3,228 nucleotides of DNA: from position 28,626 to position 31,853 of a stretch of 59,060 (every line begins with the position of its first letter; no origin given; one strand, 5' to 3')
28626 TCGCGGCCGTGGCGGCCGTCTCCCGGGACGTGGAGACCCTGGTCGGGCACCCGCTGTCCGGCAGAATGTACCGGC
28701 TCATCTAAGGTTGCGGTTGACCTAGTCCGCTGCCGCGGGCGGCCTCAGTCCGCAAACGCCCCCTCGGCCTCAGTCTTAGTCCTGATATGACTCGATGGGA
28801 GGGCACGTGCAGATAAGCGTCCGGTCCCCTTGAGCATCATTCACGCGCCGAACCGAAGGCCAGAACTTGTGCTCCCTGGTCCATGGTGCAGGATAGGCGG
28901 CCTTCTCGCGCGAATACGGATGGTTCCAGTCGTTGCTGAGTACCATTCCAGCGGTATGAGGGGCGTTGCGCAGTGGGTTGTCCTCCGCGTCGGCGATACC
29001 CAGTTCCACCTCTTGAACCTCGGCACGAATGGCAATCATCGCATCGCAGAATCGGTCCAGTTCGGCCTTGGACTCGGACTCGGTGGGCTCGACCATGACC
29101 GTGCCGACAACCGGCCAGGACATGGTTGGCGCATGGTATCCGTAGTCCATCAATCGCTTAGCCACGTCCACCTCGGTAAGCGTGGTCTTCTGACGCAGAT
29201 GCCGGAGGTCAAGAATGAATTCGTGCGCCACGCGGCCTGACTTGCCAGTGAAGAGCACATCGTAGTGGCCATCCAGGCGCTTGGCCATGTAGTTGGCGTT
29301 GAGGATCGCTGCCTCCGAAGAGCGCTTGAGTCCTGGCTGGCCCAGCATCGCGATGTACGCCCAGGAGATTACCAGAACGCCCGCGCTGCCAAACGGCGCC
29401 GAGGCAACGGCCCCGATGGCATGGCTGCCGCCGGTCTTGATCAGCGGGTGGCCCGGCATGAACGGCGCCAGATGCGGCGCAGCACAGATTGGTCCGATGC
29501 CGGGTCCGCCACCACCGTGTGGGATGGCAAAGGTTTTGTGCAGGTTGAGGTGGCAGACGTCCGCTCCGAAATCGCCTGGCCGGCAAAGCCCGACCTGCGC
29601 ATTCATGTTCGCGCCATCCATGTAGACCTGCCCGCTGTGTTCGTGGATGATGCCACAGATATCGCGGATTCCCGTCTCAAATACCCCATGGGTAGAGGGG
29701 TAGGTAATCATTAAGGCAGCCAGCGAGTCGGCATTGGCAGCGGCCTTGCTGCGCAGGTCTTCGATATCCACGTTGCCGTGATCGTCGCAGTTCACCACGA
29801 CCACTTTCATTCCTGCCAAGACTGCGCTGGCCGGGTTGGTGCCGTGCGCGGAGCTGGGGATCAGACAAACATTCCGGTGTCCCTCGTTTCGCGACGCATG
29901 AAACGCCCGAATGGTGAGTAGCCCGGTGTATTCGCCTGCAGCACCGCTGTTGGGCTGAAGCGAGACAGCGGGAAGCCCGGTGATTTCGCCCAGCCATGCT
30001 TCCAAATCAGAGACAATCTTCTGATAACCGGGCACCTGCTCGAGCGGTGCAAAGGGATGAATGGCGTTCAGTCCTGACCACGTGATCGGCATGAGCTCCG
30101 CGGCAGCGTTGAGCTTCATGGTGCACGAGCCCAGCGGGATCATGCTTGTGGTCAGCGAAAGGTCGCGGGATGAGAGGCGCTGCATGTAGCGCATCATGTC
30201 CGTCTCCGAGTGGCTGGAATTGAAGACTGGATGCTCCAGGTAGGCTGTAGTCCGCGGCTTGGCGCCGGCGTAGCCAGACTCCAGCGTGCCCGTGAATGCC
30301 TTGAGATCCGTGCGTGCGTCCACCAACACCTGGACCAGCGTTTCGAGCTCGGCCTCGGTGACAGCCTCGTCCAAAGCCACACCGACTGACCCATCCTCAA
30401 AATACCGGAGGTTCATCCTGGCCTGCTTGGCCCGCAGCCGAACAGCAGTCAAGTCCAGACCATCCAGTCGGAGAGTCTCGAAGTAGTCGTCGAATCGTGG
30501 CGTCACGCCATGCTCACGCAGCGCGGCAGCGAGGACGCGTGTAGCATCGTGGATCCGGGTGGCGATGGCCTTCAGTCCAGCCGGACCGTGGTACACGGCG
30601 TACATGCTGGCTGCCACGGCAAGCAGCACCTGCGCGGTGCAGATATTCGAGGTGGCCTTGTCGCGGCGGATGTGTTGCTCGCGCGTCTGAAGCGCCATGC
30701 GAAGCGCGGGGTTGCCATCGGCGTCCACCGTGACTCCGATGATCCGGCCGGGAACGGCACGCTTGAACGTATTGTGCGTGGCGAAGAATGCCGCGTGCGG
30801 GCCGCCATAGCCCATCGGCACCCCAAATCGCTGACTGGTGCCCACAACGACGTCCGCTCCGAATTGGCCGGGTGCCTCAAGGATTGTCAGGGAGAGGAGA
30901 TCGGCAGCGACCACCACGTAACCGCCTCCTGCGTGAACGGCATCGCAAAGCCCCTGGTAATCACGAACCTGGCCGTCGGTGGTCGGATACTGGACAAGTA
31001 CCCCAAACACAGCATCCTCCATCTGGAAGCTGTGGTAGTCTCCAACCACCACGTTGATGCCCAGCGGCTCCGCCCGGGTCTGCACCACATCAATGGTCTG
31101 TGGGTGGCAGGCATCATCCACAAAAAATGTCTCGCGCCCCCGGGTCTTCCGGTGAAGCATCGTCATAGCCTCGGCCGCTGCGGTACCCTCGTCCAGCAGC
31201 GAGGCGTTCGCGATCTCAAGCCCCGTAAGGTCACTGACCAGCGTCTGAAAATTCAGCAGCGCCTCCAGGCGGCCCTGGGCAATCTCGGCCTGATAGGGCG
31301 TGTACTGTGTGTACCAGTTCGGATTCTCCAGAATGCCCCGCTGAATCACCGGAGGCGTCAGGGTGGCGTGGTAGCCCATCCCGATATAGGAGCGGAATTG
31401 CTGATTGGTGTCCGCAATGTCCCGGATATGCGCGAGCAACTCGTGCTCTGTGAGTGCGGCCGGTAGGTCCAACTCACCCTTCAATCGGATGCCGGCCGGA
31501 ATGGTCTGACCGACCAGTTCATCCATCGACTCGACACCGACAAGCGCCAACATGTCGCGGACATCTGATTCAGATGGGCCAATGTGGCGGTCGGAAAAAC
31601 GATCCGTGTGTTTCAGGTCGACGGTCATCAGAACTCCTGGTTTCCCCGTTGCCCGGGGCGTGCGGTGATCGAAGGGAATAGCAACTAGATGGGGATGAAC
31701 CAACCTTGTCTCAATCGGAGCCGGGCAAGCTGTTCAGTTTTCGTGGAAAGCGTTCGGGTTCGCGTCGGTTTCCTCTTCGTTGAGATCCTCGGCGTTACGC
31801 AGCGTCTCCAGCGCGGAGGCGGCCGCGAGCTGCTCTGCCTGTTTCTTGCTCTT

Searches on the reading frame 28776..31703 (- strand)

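Call 65: search_protein_families(library=pfam, proteins=[window:28776-31703:-], max_evalue=0.001)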
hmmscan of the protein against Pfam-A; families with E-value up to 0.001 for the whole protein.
window:28776-31703:- (975 aa): 2 families
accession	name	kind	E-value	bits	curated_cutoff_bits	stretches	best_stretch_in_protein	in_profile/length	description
PF02347.22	GDC-P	-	1.6e-193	643.9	26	2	38-460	1-429/429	Glycine cleavage system P-protein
PF21478.3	GcvP2_C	-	2e-58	196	27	1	796-916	2-122/122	Glycine dehydrogenase, C-terminal domain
